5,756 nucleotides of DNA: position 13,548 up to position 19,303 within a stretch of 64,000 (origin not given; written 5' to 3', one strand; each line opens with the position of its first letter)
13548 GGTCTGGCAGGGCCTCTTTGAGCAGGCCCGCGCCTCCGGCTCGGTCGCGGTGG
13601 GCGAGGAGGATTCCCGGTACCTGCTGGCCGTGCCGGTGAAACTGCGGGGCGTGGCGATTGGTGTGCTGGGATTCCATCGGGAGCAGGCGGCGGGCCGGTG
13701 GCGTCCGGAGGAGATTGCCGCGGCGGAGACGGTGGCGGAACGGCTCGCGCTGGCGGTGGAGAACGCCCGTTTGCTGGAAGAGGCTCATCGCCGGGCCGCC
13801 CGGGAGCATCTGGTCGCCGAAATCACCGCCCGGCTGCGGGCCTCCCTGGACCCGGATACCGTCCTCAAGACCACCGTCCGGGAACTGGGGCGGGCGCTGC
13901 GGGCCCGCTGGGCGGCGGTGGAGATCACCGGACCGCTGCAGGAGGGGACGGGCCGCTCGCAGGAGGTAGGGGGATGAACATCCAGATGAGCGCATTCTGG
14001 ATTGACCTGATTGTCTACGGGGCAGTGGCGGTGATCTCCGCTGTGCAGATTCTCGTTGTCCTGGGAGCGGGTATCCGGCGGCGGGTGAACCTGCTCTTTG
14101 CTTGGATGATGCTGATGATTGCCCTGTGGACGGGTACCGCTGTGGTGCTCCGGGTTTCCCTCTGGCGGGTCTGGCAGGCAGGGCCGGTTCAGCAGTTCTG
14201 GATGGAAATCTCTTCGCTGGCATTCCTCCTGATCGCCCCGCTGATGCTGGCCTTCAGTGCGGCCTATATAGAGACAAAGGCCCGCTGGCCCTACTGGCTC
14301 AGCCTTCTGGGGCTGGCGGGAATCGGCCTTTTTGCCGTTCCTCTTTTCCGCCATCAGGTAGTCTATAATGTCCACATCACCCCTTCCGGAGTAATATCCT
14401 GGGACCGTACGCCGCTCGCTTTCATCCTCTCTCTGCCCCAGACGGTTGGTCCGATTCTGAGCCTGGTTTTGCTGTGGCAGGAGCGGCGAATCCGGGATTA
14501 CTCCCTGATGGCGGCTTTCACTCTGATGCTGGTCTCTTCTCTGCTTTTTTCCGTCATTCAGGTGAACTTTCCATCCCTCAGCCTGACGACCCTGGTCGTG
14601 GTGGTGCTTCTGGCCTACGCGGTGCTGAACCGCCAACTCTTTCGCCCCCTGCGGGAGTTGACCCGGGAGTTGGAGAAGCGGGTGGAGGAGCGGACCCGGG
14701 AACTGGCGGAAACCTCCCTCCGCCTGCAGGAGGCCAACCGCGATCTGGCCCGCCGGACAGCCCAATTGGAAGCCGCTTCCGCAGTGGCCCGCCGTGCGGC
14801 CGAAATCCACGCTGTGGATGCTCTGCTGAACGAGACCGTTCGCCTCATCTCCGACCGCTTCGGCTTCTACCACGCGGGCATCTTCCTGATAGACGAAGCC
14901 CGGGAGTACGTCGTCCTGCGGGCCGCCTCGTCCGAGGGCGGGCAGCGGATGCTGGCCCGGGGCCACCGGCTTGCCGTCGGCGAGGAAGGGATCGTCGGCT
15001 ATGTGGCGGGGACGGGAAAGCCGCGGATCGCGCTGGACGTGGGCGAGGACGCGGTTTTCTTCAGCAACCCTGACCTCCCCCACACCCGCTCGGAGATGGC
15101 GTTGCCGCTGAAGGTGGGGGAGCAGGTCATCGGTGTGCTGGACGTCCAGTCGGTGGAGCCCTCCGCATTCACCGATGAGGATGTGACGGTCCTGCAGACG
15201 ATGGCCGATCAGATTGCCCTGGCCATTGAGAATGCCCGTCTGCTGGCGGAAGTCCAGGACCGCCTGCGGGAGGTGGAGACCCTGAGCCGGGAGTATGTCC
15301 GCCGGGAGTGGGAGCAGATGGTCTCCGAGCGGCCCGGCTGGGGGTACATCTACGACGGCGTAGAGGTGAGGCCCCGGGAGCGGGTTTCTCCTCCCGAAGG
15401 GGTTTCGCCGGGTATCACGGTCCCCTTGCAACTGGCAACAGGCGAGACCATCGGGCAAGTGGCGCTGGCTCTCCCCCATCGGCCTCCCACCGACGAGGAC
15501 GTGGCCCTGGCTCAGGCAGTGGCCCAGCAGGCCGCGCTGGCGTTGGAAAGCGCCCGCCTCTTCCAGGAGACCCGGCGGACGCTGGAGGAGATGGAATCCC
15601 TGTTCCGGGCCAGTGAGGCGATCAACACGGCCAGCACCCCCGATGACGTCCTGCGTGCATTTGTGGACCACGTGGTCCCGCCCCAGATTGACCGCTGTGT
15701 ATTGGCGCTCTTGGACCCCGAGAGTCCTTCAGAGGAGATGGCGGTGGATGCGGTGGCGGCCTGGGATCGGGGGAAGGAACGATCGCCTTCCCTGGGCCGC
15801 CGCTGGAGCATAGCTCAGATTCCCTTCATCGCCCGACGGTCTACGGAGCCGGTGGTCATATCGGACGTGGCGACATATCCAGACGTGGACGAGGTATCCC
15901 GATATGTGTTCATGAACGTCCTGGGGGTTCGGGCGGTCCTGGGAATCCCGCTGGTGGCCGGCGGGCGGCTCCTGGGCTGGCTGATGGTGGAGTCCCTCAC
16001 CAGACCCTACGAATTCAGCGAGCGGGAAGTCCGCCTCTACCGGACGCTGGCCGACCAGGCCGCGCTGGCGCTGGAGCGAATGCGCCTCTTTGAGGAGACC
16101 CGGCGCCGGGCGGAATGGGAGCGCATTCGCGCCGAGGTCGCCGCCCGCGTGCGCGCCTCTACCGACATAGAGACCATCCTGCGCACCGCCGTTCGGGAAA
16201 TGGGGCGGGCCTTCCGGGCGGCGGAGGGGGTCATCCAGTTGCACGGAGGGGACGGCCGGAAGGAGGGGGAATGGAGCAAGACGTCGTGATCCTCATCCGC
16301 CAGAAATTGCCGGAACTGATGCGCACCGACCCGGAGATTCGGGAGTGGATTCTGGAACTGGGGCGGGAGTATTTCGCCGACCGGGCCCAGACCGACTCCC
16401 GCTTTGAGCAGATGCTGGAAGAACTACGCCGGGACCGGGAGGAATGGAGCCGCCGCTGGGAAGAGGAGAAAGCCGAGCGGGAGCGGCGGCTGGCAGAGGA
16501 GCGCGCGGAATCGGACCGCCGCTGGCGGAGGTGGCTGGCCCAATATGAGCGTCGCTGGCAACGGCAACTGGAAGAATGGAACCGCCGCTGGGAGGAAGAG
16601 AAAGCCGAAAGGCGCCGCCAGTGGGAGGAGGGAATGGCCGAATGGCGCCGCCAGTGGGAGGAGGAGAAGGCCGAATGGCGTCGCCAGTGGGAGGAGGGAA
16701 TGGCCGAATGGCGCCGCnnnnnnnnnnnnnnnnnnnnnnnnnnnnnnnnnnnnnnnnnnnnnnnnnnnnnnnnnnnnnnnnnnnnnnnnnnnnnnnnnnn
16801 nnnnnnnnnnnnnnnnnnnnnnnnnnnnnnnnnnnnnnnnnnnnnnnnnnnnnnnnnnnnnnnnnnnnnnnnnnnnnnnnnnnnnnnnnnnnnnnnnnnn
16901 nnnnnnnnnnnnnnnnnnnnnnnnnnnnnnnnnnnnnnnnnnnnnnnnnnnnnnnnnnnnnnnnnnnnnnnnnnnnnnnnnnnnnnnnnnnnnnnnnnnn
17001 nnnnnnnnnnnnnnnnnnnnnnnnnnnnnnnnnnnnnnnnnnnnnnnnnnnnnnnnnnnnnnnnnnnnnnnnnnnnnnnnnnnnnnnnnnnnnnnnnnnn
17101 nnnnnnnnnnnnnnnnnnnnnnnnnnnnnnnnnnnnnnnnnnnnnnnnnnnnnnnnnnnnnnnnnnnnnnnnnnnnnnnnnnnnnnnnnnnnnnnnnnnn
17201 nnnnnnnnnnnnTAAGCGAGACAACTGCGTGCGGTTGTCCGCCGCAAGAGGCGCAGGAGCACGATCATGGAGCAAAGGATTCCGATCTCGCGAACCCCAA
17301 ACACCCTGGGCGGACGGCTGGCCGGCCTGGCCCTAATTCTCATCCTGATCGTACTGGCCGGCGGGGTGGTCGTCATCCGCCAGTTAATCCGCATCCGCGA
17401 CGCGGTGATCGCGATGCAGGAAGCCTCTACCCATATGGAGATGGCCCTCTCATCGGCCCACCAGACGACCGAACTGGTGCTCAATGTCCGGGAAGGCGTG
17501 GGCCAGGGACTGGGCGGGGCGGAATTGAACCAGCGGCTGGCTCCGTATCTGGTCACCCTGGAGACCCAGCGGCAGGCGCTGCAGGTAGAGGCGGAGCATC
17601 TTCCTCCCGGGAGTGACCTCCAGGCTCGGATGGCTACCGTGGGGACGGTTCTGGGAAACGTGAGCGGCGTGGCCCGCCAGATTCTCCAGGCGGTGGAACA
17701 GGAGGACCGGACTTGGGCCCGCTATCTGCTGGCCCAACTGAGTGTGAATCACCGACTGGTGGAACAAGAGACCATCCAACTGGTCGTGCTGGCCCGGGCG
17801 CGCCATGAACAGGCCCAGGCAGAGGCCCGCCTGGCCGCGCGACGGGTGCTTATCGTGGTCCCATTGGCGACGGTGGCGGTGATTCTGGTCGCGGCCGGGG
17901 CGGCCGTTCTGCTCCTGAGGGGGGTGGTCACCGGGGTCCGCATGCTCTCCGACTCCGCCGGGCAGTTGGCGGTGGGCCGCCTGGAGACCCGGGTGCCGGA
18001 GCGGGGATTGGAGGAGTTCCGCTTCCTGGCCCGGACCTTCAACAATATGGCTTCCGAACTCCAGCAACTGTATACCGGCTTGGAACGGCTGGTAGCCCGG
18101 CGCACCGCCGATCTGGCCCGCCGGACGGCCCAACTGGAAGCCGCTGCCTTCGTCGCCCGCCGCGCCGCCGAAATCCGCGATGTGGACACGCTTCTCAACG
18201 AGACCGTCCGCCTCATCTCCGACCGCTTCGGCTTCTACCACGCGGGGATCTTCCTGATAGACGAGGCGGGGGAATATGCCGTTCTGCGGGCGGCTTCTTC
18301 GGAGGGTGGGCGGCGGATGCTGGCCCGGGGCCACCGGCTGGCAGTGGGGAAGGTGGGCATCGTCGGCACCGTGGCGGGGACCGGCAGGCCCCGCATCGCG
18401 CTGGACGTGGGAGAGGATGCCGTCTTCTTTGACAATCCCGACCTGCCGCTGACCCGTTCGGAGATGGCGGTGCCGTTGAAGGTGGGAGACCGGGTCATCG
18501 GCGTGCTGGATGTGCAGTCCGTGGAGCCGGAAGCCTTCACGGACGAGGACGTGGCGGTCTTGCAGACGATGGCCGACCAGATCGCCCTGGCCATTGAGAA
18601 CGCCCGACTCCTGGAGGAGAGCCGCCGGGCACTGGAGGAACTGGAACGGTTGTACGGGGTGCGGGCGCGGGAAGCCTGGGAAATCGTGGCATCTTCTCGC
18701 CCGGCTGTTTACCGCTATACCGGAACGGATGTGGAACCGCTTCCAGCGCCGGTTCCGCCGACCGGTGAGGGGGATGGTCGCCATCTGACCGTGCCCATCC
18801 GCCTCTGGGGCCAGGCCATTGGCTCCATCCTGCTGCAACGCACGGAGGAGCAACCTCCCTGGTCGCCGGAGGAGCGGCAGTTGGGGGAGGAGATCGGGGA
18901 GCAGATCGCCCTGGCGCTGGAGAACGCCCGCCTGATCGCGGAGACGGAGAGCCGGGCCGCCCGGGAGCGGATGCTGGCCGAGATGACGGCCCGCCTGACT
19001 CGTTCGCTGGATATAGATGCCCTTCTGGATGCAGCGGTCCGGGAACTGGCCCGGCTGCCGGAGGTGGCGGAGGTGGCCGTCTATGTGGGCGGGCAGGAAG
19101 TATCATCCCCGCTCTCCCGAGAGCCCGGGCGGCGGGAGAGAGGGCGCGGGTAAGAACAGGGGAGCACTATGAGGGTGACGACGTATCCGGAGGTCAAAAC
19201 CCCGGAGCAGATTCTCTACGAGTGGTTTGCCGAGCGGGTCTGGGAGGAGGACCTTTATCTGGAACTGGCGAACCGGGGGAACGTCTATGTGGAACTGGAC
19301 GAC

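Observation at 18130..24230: Perfectly identical DNA tracts shared in a mosaic pattern among GAF paralogs (gene conversion)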

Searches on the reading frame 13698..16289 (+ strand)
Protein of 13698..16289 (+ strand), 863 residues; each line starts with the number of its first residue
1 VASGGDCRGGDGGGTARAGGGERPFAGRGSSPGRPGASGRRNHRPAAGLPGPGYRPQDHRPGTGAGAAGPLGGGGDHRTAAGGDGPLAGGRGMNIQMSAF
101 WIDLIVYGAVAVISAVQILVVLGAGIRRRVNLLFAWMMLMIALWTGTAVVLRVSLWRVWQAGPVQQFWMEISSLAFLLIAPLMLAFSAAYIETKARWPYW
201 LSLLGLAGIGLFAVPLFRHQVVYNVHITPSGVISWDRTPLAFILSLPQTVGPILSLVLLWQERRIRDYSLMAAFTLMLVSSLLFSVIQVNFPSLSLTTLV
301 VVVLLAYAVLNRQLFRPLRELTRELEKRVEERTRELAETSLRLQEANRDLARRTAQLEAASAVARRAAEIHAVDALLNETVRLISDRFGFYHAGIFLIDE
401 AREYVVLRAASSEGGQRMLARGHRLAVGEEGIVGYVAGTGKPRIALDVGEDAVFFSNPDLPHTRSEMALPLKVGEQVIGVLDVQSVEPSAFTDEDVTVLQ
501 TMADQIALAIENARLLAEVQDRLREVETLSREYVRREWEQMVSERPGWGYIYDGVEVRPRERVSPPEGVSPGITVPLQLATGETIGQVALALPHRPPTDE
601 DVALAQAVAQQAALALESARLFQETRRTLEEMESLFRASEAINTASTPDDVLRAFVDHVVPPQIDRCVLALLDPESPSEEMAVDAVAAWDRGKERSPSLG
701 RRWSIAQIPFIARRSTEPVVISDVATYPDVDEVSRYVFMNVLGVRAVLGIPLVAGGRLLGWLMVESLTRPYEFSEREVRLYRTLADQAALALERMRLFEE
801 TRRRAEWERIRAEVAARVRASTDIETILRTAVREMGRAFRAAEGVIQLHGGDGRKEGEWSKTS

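Call 4: search_protein_families(library=pfam, proteins=[window:13698-16289:+], max_evalue=0.001)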
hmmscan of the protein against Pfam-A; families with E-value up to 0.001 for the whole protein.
window:13698-16289:+ (863 aa): 3 families
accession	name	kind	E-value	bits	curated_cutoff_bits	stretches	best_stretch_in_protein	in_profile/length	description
PF13185.12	GAF_2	-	7.7e-43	146.4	28.6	3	373-511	4-136/136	GAF domain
PF01590.32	GAF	-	1.3e-39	136.2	22.4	3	374-510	3-133/133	GAF domain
PF13492.12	GAF_3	-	3.5e-27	95.8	27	2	373-512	2-129/129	GAF domain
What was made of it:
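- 13698..16289 (+): Gene A (GAF protein). Its cassette at 14725-15318 is the unconverted paralogue used as internal outgroup. Pfam GAF (call 4).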

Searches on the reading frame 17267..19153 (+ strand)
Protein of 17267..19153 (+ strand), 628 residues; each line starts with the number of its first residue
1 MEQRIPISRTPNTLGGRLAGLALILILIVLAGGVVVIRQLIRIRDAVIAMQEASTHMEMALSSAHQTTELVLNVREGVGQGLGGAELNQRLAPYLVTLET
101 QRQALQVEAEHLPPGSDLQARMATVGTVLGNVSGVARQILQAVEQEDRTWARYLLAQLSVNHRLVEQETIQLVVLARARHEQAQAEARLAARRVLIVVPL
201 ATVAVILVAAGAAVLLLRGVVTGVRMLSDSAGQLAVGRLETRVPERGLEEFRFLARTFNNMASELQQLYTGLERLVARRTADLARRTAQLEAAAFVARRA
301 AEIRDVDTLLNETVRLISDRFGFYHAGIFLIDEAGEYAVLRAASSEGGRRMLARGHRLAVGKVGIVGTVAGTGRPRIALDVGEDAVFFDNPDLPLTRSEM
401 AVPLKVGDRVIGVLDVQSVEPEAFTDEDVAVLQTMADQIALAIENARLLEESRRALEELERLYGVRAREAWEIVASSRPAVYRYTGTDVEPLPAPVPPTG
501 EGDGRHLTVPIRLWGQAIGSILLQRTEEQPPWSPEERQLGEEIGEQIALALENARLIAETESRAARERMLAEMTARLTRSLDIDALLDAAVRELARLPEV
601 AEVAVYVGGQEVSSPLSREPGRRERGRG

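Call 4: search_protein_families(library=pfam, proteins=[window:17267-19153:+], max_evalue=0.001)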
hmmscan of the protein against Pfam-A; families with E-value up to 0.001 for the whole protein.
window:17267-19153:+ (628 aa): 4 families
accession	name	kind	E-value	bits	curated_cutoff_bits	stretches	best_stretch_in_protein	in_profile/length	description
PF13185.12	GAF_2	-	3.6e-29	102.1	28.6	2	304-444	2-136/136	GAF domain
PF01590.32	GAF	-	1e-25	91.2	22.4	2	305-443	1-133/133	GAF domain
PF13492.12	GAF_3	-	2.9e-20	73.4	27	2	305-445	1-129/129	GAF domain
PF00672.30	HAMP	-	9.4e-08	32.7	25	1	216-267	2-53/53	HAMP domain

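Call 6: find_encoding_contigs(protein=window:17267-19153:+, flank=10000, max_places=10)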
Protein window:17267-19153:+ (628 aa): no gene with exactly this product is on record in the collection.
